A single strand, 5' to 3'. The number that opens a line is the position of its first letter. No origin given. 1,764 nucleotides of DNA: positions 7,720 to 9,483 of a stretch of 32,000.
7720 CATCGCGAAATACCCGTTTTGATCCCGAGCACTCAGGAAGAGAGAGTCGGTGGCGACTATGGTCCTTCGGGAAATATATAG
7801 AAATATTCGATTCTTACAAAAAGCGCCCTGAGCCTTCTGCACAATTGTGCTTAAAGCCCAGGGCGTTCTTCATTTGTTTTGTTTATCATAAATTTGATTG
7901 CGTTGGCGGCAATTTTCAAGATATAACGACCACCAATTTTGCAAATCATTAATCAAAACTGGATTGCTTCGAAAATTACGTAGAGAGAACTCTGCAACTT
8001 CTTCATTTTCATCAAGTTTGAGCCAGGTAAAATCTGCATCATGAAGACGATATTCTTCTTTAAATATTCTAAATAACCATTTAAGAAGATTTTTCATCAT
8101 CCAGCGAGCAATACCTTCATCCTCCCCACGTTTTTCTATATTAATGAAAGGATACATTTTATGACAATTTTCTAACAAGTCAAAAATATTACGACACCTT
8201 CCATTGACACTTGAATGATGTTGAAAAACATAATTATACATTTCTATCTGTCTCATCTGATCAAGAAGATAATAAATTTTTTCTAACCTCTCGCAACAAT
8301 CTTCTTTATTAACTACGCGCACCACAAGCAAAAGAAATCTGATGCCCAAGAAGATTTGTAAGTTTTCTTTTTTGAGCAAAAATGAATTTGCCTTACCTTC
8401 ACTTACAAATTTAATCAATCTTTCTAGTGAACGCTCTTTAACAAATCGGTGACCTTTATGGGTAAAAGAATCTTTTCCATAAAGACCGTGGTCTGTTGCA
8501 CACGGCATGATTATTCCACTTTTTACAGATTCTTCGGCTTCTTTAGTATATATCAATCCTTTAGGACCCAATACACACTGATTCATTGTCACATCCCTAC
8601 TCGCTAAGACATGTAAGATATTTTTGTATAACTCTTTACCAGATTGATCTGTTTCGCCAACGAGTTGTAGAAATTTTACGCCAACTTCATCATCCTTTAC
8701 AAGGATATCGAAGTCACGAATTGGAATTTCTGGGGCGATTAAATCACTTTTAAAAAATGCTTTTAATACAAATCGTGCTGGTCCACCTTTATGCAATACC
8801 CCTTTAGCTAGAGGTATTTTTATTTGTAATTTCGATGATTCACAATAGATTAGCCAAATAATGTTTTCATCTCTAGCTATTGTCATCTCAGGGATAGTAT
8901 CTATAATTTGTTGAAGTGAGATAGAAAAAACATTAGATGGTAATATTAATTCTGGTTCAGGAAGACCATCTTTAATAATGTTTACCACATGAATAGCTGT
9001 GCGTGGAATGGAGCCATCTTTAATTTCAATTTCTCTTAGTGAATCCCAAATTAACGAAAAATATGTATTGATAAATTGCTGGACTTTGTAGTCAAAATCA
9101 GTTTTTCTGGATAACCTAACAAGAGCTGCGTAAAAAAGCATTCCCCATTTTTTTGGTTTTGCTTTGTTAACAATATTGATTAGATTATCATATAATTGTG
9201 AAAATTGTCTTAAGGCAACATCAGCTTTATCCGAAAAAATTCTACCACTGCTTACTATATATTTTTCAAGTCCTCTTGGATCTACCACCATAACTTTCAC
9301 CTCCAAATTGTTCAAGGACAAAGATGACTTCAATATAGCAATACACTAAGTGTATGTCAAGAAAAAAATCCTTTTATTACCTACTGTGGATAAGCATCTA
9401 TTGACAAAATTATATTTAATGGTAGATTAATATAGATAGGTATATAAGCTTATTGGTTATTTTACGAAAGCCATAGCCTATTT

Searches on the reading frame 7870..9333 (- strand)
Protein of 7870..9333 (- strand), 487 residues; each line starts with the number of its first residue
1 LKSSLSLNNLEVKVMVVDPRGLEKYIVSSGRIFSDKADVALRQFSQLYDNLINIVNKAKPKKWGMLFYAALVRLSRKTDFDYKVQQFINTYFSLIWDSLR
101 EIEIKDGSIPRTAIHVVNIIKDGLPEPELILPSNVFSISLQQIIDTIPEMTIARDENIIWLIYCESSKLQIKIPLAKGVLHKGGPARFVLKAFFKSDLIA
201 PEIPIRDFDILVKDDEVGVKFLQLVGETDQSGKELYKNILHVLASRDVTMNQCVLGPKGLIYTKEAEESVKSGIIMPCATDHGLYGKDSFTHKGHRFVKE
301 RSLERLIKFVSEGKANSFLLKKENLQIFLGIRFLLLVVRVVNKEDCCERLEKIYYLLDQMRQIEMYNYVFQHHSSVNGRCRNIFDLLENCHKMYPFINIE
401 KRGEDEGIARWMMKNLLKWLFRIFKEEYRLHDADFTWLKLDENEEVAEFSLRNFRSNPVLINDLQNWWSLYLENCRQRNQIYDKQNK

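Call 3: search_protein_families(library=pfam, proteins=[window:7870-9333:-], max_evalue=1)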
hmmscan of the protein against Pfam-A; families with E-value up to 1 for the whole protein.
window:7870-9333:- (487 aa): 1 family
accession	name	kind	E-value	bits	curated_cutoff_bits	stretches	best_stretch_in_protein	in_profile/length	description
PF05141.17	DIT1_PvcA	-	0.1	12.5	26.4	1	7-76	44-113/273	Pyoverdine/dityrosine biosynthesis protein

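Call 4: search_protein_families(library=ncbifam, proteins=[window:7870-9333:-], max_evalue=1)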
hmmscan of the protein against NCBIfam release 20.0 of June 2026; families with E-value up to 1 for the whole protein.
window:7870-9333:- (487 aa): 0 families

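Call 5: search_solved_structures(query=window:7870-9333:-, max_evalue=10)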
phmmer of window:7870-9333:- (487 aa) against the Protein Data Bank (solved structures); distinct sequences matched with E-value up to 10: 1.
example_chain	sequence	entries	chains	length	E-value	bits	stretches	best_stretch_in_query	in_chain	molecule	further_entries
5wdm_A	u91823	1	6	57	0.81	11.6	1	241-279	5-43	Single-chain insulin analog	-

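Call 6: find_homologous_proteins(query=window:7870-9333:-, max_evalue=0.001)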
Query window:7870-9333:- (487 aa): 2 proteins with E <= 0.001 among 5962 candidates.
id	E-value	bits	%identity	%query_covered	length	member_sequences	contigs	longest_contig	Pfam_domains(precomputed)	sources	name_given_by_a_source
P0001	0.0e+0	1079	100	97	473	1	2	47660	-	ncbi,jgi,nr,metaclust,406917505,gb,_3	ncbi:MAG: hypothetical protein ACD_58C00239G0003 [uncultured bacterium]|nr:MAG: hypothetical protein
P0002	1.1e-97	346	39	95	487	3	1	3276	-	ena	-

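Call 7: search_protein_families(library=padloc, proteins=[window:7870-9333:-], max_evalue=1)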
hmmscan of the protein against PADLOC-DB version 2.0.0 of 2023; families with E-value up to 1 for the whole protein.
window:7870-9333:- (487 aa): 0 families

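Call 8: search_protein_families(library=phrogs, proteins=[window:7870-9333:-], max_evalue=1)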
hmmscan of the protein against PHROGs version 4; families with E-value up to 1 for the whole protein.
window:7870-9333:- (487 aa): 2 families
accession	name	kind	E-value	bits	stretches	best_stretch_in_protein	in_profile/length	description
phrog_18722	-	unknown function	0.0057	17.4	1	354-452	60-156/195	-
phrog_9079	-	unknown function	0.052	14.8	1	38-89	34-85/102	-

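Call 12: find_encoding_contigs(protein=P0002, flank=10000)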
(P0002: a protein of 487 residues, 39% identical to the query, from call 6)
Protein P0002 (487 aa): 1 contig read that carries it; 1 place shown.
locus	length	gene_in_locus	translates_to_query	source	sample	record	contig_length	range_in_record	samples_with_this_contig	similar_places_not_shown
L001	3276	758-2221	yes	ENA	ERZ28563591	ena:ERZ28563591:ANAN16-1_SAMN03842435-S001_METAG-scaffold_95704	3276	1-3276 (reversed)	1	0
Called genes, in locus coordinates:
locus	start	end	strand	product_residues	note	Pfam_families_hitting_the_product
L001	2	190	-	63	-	?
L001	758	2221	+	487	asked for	-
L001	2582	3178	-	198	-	PF01726:LexA_DNA_bind, PF00717:Peptidase_S24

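Call 22: predict_structure(alignment_id=A1)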
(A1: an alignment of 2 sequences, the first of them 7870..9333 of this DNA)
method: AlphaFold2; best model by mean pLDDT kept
length: 487 residues; sequences in the alignment: 2
mean_pLDDT: 36.7   pTM: 0.25
mean pLDDT of the five models: 36.7, 36.1, 35.8, 32.9, 32.3
residues with pLDDT >= 90: 0; 70-90: 0; 50-70: 42; < 50: 445
segments of 3 or more residues with pLDDT < 50: 1-137, 167-172, 178-185, 191-209, 221-472, 474-487
pLDDT, mean of each block of 10 residues (from residue 1): 27 25 30 37 40 35 34 34 36 35 36 34 31 43 56 57 50 48 49 39 38 52 35 30 28 33 39 28 27 28 35 30 36 35 32 35 31 28 37 32 41 44 36 33 35 35 46 46 38
secondary structure, 60 per line:
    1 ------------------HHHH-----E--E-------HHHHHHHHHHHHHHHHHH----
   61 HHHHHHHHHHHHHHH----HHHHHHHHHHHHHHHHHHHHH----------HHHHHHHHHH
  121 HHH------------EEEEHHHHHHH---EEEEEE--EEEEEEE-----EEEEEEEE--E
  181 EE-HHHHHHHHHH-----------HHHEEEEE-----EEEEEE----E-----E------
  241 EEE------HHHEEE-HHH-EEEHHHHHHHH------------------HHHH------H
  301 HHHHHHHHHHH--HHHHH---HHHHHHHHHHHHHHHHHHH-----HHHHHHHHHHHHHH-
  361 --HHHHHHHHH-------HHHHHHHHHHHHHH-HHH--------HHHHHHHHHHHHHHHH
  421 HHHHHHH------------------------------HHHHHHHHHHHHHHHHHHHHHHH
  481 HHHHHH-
elements in order: H19-22 H39-56 H61-75 H80-100 H111-123 E136-139 H140-146 E150-155 E158-164 E170-177 E180-182 H184-193 E208-212 E218-223 E241-243 E253-255 E261-263 H264-271 H290-293 H300-311 H314-318 H322-340 H346-359 H363-371 H379-392 H405-427 H458-486

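Call 23: search_protein_representatives(alignment_id=A1)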
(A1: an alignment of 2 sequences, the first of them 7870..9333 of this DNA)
Query: 2 sequences, 510 profile positions. Proteins with E-value up to 0.001 (for the whole library): 166; up to 1e-10: 123; up to 1e-30: 65. The best 150 are listed.
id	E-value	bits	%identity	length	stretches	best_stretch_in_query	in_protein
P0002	8.4e-289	974.4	-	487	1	17-510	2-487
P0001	4.6e-274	925.8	-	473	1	15-510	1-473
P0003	3.5e-130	451.1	-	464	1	36-499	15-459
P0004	6.3e-122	423.9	-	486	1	36-498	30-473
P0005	5.9e-108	377.8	-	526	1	15-501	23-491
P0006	2.0e-104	366.2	-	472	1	40-498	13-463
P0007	1.6e-100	353.3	-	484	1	37-497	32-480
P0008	8.8e-96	337.7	-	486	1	20-497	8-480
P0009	1.7e-94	333.4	-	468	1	39-497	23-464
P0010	1.9e-90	320.1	-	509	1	21-496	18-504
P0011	5.0e-89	315.4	-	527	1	33-497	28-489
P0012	6.1e-60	219.4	-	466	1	45-497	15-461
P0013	7.3e-52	192.8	-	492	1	23-502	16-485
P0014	5.6e-50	186.6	-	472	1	46-503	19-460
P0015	2.4e-47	177.9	-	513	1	38-497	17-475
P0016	6.8e-47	176.4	-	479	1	63-498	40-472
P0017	2.1e-46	174.8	-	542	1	30-500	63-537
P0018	2.0e-45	171.5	-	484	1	40-502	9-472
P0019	1.6e-44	168.5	-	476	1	47-503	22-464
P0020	4.2e-44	167.2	-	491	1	39-500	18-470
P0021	5.6e-44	166.8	-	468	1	31-497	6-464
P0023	4.2e-43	163.9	-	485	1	42-498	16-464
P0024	8.2e-43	162.9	-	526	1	40-497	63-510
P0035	3.5e-39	150.9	-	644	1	187-501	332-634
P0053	4.5e-34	134.1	-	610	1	143-502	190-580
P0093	3.6e-22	94.8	-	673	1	169-443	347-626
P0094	1.5e-21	92.8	-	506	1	194-432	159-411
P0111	1.0e-14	70.2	-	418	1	192-344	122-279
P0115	2.0e-13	66.0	-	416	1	189-341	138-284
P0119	4.1e-12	61.6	-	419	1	189-344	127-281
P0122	1.4e-11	59.9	-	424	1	192-371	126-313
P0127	4.1e-10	55.1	-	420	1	190-348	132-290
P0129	7.2e-10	54.2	-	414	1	182-344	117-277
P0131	1.4e-09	53.3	-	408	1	183-345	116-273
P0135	7.8e-09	50.8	-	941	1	167-443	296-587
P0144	4.7e-07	45.0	-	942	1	191-375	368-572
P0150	6.6e-06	41.2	-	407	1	182-381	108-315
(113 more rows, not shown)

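Call 26: search_protein_families(library=pfam, proteins=[P0111, P0115, P0119, P0122, P0127, P0129, P0131, P0135, P0144, P0150], max_evalue=0.01)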
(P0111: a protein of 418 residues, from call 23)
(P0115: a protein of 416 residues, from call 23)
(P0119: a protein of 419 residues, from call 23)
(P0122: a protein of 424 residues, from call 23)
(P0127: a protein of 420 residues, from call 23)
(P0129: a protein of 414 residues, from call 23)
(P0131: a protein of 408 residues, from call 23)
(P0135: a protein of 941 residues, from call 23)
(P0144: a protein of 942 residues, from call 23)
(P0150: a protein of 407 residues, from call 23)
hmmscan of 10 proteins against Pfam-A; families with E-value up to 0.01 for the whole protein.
P0111 (418 aa): 0 families

P0115 (416 aa): 0 families

P0119 (419 aa): 0 families

P0122 (424 aa): 0 families

P0127 (420 aa): 0 families

P0129 (414 aa): 0 families

P0131 (408 aa): 0 families

P0135 (941 aa): 0 families

P0144 (942 aa): 0 families

P0150 (407 aa): 0 families

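Call 28: search_solved_structures(query=A2, max_evalue=10, show_alignments=3)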
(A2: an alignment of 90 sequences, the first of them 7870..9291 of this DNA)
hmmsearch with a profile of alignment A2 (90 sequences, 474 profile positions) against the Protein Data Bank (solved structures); distinct sequences matched with E-value up to 10: 28.
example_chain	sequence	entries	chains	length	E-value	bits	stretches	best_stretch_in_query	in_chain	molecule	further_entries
8cwy_A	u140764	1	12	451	7.3e-05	24.9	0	37-72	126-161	T32-15-1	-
8cws_A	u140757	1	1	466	7.8e-05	24.8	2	37-138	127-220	F4132-2 Chain A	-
5cwb_A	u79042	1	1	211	0.00099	21.2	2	24-106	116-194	Designed helical repeat protein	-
7mwr_B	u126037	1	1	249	0.002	20.2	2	23-86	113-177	LHD101B4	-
5cwo_A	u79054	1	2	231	0.015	17.2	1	16-113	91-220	Designed helical repeat protein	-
4tql_A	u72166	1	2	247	0.016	17.2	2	2-142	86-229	Three helix bundle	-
2lch_A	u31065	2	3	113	0.021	16.8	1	12-105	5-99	Protein OR38 | computationally designed four-helix bundle protein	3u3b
8fbj_A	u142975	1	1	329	0.085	14.8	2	13-131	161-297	KWOCA_60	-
5cwf_A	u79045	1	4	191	0.17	13.8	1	12-120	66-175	Designed helical repeat protein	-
3s84_A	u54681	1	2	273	0.19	13.6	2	10-113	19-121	Apolipoprotein A-IV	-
36hb_C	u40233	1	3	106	0.23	13.4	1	52-126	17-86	CAM1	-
7bqq_A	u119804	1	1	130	0.25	13.3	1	16-117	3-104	Gogy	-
2c5j_A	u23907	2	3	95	0.28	13.1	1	62-142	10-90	T-SNARE AFFECTING A LATE GOLGI COMPARTMENT PROTEIN 1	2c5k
6dm9_B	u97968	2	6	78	0.35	12.7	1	42-94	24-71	DHD15_extended_B | DHD15_closed_B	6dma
2c5i_T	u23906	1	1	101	0.51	12.2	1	62-142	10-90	T-SNARE AFFECTING A LATE GOLGI COMPARTMENT PROTEIN 1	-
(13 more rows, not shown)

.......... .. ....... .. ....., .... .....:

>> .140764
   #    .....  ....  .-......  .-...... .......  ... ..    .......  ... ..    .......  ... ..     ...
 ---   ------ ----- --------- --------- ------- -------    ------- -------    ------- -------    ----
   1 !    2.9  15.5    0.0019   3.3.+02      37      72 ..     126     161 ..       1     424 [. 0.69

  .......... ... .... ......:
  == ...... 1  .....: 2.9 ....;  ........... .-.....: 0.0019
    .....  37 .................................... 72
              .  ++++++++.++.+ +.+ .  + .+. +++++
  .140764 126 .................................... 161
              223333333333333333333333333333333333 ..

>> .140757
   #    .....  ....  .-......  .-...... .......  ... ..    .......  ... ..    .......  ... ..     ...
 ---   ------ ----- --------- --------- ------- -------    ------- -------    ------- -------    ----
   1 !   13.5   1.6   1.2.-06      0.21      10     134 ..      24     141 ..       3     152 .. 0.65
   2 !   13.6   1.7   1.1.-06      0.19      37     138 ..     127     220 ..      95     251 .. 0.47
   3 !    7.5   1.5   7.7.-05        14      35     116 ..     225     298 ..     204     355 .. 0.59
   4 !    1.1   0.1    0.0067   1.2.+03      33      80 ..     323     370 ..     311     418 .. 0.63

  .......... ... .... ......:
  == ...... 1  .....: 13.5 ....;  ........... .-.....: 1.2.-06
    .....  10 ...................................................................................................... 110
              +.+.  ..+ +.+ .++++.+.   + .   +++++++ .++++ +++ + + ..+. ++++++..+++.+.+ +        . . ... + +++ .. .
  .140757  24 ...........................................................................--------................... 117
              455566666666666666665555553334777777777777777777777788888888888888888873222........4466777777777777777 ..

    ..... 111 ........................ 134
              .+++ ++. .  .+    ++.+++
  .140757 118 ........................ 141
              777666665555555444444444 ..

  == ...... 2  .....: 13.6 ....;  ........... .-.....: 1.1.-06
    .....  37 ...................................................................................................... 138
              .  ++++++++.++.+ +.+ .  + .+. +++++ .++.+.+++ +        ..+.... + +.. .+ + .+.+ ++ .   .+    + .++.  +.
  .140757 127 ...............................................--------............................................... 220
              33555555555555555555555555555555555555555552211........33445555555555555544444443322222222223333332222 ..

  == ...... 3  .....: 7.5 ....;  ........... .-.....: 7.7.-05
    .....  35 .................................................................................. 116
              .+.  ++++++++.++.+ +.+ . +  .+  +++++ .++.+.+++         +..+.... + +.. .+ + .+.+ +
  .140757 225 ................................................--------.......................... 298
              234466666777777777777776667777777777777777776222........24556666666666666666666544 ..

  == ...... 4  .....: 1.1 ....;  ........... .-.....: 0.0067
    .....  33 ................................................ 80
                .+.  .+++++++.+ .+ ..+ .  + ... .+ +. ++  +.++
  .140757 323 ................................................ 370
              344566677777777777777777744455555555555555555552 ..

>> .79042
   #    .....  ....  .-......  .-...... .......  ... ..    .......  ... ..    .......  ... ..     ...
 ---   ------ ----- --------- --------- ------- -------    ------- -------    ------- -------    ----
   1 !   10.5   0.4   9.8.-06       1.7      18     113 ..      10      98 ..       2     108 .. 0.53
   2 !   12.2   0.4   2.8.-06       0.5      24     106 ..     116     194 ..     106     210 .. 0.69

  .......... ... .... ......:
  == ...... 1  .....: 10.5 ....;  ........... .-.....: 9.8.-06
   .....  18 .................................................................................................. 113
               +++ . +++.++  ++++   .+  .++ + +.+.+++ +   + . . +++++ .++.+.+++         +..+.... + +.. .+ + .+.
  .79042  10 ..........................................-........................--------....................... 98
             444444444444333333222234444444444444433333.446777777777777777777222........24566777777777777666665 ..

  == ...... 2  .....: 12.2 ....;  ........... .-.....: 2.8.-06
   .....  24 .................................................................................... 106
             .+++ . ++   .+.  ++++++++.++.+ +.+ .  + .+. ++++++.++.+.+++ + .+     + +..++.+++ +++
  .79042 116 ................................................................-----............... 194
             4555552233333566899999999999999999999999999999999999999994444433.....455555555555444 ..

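Call 29: search_protein_families(library=pfam, alignment_id=A2, max_evalue=1)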
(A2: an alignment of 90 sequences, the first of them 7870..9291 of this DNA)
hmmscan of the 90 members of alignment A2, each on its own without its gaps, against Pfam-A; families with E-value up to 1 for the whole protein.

A. member 1, window:7870-9291:- (473 aa): 0 families

B. families by the number of members that match (of 90 scanned): 45 families (the first 25 are shown)
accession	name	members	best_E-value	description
PF20849.2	TelK_muzzle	2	0.0096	Protelomerase, muzzle domain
PF03146.21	NtA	1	0.0017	Agrin NtA domain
PF05410.19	Peptidase_C31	1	0.0058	Porcine arterivirus-type cysteine proteinase alpha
PF22327.2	Nudt16-like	1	0.016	U8 snoRNA-decapping enzyme-like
PF22341.1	GSPE_N1E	1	0.019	GSPII protein E, N1E domain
PF20543.3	CowN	1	0.023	N2-fixation sustaining protein CowN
PF13921.12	Myb_DNA-bind_6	1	0.029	Myb-like DNA-binding domain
PF17469.8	GP68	1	0.03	Gp68-like predicted RNA polymerase component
PF13592.12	HTH_33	1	0.033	Winged helix-turn helix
PF16767.10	KinB_sensor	1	0.038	Sensor domain of alginate biosynthesis sensor protein KinB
PF00721.27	TMV_coat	1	0.043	Virus coat protein (TMV like)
PF19531.4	DUF6058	1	0.047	Family of unknown function (DUF6058)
PF14381.12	EDR1_CTR1_ARMC3_pept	1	0.055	EDR1/CTR1/ARMC3, peptidase-like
PF10805.13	DUF2730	1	0.056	Protein of unknown function (DUF2730)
PF01044.25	Vinculin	1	0.068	Vinculin family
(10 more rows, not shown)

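Call 32: predict_structure(alignment_id=A2)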
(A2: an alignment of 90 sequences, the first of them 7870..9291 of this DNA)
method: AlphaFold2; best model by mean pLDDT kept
length: 473 residues; sequences in the alignment: 90
mean_pLDDT: 94.0   pTM: 0.93
mean pLDDT of the five models: 94.0, 93.9, 93.9, 93.5, 93.4
residues with pLDDT >= 90: 403; 70-90: 61; 50-70: 9; < 50: 0
segments of 3 or more residues with pLDDT < 50: none
pLDDT, mean of each block of 10 residues (from residue 1): 85 78 93 94 92 91 94 91 82 87 90 93 98 98 97 93 98 98 97 95 95 91 95 98 98 98 95 94 97 98 98 97 96 98 98 95 91 97 84 92 95 92 96 98 98 98 95 77
secondary structure, 60 per line:
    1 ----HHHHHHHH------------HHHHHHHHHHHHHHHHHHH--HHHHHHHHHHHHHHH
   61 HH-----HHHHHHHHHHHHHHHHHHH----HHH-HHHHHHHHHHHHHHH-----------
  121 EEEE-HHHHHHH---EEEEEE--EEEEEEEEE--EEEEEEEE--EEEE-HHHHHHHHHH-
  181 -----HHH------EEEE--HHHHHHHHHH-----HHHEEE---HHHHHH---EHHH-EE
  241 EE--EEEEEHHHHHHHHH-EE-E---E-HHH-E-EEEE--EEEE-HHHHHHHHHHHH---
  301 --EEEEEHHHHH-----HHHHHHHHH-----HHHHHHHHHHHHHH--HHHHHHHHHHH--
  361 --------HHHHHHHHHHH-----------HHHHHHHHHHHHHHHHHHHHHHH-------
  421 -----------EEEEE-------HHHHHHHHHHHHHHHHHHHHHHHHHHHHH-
elements in order: H5-12 H25-43 H46-62 H68-86 H95-109 E121-124 H126-132 E136-141 E144-152 E155-162 E165-168 H170-179 E195-198 H201-210 E219-221 H225-230 E239-242 E245-249 H250-258 E275-278 E281-284 H286-297 E303-307 H308-312 H318-326 H332-345 H348-358 H369-379 H391-413 E432-436 H444-472

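Call 34: fold_search(model_id=the predicted structure, library=pdb)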
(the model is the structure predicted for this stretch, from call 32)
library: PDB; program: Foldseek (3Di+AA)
matches with E <= 10: 166; with E <= 0.001: 0
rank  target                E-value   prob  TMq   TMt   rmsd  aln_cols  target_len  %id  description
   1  4x4w_A                5.9e-03  0.95  0.23  0.27  25.8       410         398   11  Crystal structure of the full-length human mitochondrial CCA-adding enzyme (released 2015-02-11)
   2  7oqx                  1.0e-02  0.92  0.23  0.29  25.5       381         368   12  Crystal structure of a psychrophilic CCA-adding enzyme in complex with CMPcPP (released 2021-11-03)
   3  6q52                  1.4e-02  0.96  0.26  0.33  21.2       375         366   12  Structure of a psychrophilic CCA-adding enzyme in complex with CMPcPP at room temperature in ChipX microfluidic device (released 2019-05-01)
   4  4x4w_B                2.1e-02  0.84  0.23  0.27  26.3       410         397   11  Crystal structure of the full-length human mitochondrial CCA-adding enzyme (released 2015-02-11)
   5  7otr                  2.7e-02  0.77  0.23  0.28  25.5       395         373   11  Crystal structure of a psychrophilic CCA-adding enzyme determined by SAD phasing (released 2021-11-03)
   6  6qy6                  4.3e-02  0.84  0.25  0.31  25.5       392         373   12  Crystal structure of the CCA-adding enzyme of a psychrophilic organism (released 2020-03-25)
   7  1miv_A                9.3e-02  0.69  0.23  0.27  16.3       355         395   13  Crystal structure of Bacillus stearothermophilus CCA-adding enzyme (released 2002-12-13)
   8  6qxn                  1.2e-01  0.77  0.28  0.34  24.6       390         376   11  Crystal structure of the CCA-adding enzyme of a psychrophilic organism in complex with CTP (released 2020-03-25)
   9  4anu                  1.4e+00  0.02  0.10  0.07  22.0       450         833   12  Complexes of PI3Kgamma with isoform selective inhibitors. (released 2012-05-09)
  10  6q6g_O                1.5e+00  0.04  0.09  0.07  20.3       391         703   11  Cryo-EM structure of the APC/C-Cdc20-Cdk2-cyclinA2-Cks2 complex, the D1 box class (released 2019-09-11)
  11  3qiy                  1.5e+00  0.03  0.08  0.09  16.6       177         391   13  Crystal Structure of BoNT/A LC complexed with Hydroxamate-based Inhibitor PT-1 (released 2011-04-13)
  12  3rtk_B                1.7e+00  0.01  0.09  0.09  25.8       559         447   10  Crystal structure of Cpn60.2 from Mycobacterium tuberculosis at 2.8A (released 2011-08-10)
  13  7nkz_B                2.1e+00  0.06  0.09  0.12  21.0       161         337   10  Cryo-EM structure of the cytochrome bd oxidase from M. tuberculosis at 2.5 A resolution (released 2021-09-22)
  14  4p37_B                2.2e+00  0.02  0.12  0.11  27.5       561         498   10  Crystal structure of the Megavirus polyadenylate synthase (released 2015-04-01)
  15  2bol_B                2.4e+00  0.03  0.06  0.10  23.5       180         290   14  CRYSTAL STRUCTURE AND ASSEMBLY OF TSP36, A METAZOAN SMALL HEAT SHOCK PROTEIN (released 2005-09-23)
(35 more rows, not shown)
